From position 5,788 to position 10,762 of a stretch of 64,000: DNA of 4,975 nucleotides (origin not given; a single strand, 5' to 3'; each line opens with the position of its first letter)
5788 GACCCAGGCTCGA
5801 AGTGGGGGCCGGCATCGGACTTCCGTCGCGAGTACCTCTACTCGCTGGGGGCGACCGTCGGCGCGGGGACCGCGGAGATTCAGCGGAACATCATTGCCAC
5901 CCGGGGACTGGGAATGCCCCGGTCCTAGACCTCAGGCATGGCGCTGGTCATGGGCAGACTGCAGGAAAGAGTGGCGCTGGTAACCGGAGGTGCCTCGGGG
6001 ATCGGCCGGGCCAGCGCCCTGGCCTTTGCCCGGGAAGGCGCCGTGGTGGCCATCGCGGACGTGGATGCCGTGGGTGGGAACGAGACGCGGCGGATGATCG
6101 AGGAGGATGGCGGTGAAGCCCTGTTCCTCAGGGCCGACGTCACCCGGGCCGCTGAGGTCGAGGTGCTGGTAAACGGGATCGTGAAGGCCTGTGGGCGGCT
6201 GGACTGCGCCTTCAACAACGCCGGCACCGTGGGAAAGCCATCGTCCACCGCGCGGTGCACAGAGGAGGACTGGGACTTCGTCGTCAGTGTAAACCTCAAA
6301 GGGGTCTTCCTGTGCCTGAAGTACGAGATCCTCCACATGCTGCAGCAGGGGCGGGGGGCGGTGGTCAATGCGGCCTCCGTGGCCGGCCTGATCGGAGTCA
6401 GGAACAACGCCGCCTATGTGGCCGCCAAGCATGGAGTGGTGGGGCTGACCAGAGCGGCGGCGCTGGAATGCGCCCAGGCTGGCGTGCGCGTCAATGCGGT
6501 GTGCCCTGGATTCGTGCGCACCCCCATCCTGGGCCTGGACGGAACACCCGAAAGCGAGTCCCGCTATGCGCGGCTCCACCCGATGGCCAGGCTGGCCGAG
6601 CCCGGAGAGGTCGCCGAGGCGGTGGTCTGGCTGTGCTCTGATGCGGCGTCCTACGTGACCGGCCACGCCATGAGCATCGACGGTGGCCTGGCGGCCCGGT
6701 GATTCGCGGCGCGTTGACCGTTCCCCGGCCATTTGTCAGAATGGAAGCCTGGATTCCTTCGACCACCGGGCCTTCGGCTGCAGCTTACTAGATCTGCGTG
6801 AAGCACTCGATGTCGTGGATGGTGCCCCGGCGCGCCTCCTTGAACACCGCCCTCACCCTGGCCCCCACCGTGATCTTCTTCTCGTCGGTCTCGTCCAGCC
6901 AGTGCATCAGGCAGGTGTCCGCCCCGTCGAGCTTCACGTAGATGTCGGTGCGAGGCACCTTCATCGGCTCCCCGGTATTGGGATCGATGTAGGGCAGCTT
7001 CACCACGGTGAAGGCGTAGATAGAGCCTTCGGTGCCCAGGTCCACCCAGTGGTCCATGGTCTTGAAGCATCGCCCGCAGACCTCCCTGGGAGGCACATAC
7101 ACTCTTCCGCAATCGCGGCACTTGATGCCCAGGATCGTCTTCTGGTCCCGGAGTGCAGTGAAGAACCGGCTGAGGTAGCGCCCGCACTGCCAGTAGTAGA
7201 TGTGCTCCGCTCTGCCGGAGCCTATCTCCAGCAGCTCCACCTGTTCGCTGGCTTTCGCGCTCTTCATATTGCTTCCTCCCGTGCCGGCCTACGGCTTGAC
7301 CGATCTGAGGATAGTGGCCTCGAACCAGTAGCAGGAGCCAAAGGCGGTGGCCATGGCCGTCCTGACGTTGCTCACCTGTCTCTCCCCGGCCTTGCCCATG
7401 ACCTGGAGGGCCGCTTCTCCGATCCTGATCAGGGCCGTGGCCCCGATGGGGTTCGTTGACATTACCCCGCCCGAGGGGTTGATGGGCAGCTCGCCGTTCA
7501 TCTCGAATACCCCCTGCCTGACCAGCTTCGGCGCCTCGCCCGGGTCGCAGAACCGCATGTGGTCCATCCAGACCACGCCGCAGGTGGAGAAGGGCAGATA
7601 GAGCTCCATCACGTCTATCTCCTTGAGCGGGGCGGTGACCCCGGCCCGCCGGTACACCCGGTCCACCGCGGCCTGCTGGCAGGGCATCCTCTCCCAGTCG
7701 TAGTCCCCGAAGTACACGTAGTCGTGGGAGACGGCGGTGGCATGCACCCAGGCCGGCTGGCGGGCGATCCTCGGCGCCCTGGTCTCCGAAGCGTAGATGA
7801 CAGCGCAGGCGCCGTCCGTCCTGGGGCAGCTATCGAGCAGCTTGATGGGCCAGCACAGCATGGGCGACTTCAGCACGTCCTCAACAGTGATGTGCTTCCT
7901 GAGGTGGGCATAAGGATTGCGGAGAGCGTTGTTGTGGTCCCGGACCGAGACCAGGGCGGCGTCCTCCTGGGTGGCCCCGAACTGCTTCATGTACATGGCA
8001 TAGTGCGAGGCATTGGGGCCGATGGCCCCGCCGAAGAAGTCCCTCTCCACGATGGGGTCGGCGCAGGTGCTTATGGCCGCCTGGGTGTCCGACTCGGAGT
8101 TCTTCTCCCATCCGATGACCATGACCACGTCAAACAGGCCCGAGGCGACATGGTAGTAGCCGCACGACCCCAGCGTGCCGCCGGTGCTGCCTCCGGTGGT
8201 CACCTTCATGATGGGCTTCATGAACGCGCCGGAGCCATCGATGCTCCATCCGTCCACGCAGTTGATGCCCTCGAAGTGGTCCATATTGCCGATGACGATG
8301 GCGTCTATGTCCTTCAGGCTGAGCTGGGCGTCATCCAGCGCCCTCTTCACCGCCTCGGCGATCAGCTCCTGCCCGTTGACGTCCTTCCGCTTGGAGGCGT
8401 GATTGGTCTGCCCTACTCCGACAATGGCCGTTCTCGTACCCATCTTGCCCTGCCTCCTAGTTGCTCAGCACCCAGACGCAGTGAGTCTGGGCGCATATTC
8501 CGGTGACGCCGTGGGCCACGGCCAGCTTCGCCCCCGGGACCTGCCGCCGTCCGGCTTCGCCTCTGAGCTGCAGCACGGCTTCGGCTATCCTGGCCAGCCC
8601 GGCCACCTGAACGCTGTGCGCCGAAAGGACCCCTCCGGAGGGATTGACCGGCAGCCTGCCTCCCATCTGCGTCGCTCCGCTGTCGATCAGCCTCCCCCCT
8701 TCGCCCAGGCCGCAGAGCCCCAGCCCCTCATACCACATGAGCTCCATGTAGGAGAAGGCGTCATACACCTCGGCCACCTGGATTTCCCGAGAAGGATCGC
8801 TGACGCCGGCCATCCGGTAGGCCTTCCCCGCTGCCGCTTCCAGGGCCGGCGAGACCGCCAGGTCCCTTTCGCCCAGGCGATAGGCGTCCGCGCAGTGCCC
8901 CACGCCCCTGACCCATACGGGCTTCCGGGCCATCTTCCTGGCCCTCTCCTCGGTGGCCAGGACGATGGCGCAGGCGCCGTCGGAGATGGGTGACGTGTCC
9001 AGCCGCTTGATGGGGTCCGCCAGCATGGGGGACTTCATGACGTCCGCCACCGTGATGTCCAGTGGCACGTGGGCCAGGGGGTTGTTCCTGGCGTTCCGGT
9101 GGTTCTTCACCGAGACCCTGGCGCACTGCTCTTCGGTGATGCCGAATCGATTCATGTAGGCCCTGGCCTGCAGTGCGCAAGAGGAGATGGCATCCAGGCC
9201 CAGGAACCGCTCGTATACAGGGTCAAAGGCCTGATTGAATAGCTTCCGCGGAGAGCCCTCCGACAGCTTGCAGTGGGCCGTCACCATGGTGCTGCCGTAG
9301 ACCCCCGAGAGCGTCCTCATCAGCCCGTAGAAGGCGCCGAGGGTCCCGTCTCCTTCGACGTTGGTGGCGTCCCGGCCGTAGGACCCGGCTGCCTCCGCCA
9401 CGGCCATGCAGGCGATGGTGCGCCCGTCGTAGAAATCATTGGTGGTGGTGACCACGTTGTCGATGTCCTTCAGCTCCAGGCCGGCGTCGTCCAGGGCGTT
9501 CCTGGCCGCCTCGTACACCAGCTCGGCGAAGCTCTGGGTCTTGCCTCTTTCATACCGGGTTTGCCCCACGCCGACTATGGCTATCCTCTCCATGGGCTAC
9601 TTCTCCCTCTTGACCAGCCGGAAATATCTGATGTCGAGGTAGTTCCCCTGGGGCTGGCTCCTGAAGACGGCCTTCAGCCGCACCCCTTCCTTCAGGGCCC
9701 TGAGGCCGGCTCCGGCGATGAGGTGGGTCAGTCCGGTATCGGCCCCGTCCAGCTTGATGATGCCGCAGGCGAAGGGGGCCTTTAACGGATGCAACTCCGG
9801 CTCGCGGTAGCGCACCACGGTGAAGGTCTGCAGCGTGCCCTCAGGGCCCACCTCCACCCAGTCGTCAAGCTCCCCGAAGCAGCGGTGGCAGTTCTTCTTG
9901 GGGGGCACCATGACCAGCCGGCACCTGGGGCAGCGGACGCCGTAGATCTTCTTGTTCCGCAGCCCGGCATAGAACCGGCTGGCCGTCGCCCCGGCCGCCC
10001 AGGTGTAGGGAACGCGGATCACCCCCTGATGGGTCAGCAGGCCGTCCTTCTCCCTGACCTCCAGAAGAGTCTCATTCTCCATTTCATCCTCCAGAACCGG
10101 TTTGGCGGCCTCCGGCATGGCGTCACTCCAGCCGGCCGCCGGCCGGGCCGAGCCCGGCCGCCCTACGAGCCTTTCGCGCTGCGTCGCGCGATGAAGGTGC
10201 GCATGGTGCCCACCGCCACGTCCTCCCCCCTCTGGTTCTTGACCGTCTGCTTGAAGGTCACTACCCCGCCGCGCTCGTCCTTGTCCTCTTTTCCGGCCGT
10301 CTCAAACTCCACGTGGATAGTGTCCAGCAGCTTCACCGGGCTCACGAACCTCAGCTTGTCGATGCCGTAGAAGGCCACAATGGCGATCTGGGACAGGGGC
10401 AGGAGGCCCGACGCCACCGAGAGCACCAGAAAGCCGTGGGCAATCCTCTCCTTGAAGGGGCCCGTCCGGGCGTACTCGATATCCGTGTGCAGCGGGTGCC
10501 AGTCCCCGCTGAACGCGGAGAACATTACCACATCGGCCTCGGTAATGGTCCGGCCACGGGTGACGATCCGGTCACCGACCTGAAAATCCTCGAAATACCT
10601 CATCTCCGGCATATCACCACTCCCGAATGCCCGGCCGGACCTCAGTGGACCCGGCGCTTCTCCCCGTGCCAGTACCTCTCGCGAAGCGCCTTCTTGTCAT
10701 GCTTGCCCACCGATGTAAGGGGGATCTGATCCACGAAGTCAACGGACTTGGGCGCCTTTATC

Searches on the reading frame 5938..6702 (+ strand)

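Call 13: search_protein_families(library=pfam, proteins=[window:5938-6702:+], max_evalue=0.001)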
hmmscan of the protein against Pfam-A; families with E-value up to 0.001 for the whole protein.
window:5938-6702:+ (254 aa): 3 families
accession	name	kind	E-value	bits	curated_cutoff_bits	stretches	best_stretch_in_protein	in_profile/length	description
PF13561.12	adh_short_C2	-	4.3e-64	216.8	27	1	19-251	3-235/236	Enoyl-(Acyl carrier protein) reductase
PF00106.31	adh_short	-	2.6e-52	177.6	26.6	1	11-198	1-187/195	short chain dehydrogenase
PF08659.16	KR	-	6.5e-10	39.6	22.6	1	13-165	3-154/180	KR domain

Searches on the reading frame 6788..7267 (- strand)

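Call 13: search_protein_families(library=pfam, proteins=[window:6788-7267:-], max_evalue=0.001)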
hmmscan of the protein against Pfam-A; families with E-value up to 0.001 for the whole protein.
window:6788-7267:- (159 aa): 2 families
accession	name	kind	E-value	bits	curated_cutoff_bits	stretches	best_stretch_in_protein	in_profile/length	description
PF01796.24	OB_ChsH2_C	-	8.9e-13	48.4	27.1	1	74-143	1-65/65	ChsH2, C-terminal OB-fold domain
PF12172.15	zf-ChsH2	-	1.4e-09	38.1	23.2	1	44-69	8-33/37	ChsH2, rubredoxin-like zinc ribbon domain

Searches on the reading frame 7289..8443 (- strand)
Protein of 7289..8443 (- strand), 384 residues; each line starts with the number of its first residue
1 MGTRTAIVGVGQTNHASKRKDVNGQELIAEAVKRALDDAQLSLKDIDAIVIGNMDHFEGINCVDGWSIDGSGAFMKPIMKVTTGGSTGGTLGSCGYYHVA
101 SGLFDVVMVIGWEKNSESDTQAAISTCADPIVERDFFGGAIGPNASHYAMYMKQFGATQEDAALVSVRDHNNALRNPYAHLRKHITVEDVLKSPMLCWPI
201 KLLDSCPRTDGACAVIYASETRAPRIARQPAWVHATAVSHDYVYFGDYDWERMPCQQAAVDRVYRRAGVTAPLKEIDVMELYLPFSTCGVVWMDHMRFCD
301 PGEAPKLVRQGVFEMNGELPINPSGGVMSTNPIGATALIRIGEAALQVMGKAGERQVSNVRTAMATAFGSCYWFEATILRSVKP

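Call 13: search_protein_families(library=pfam, proteins=[window:7289-8443:-], max_evalue=0.001)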
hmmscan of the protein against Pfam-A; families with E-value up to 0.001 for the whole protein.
window:7289-8443:- (384 aa): 2 families
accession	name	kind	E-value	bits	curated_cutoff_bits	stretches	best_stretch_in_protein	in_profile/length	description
PF22691.2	Thiolase_C_1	-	6.6e-30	104.2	28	1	255-378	19-140/144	Thiolase C-terminal domain-like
PF00108.29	Thiolase_N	-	3.2e-10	40.3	26.4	1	6-185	2-197/260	Thiolase, N-terminal domain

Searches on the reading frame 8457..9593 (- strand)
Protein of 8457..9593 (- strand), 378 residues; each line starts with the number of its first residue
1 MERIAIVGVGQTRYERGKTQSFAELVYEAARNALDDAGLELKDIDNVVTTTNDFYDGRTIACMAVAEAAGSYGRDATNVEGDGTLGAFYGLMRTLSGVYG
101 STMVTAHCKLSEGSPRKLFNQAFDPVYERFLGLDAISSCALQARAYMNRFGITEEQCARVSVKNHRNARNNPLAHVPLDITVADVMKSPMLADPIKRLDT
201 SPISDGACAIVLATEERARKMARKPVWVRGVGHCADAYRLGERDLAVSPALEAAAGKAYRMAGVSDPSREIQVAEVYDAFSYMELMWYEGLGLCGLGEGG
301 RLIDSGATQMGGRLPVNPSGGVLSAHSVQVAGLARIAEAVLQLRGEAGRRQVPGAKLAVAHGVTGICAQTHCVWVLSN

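Call 13: search_protein_families(library=pfam, proteins=[window:8457-9593:-], max_evalue=0.001)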
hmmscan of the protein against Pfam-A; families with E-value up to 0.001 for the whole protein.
window:8457-9593:- (378 aa): 2 families
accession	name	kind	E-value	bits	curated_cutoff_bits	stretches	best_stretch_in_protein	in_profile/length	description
PF22691.2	Thiolase_C_1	-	9.4e-44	149.1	28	1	242-377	11-143/144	Thiolase C-terminal domain-like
PF00108.29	Thiolase_N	-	3.1e-08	33.8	26.4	1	140-216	156-260/260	Thiolase, N-terminal domain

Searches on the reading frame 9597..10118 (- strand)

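Call 13: search_protein_families(library=pfam, proteins=[window:9597-10118:-], max_evalue=0.001)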
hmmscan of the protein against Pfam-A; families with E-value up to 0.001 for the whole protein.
window:9597-10118:- (173 aa): 2 families
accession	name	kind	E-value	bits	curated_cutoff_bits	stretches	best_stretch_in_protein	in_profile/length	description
PF01796.24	OB_ChsH2_C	-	1.1e-12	48.1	27.1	1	87-153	1-65/65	ChsH2, C-terminal OB-fold domain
PF12172.15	zf-ChsH2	-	0.00078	19.6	23.2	0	52-83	3-34/37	ChsH2, rubredoxin-like zinc ribbon domain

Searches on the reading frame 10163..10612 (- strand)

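Call 14: search_protein_families(library=pfam, proteins=[window:10163-10612:-], max_evalue=0.001)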
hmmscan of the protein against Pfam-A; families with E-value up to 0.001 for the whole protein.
window:10163-10612:- (149 aa): 2 families
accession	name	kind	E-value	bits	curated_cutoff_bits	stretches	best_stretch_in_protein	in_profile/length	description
PF01575.25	MaoC_dehydratas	-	1.2e-26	93.2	27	1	12-119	6-115/123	MaoC like domain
PF13452.11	FAS1_DH_region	-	0.00081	20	22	0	12-133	3-130/132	FAS1-like, dehydratase domain region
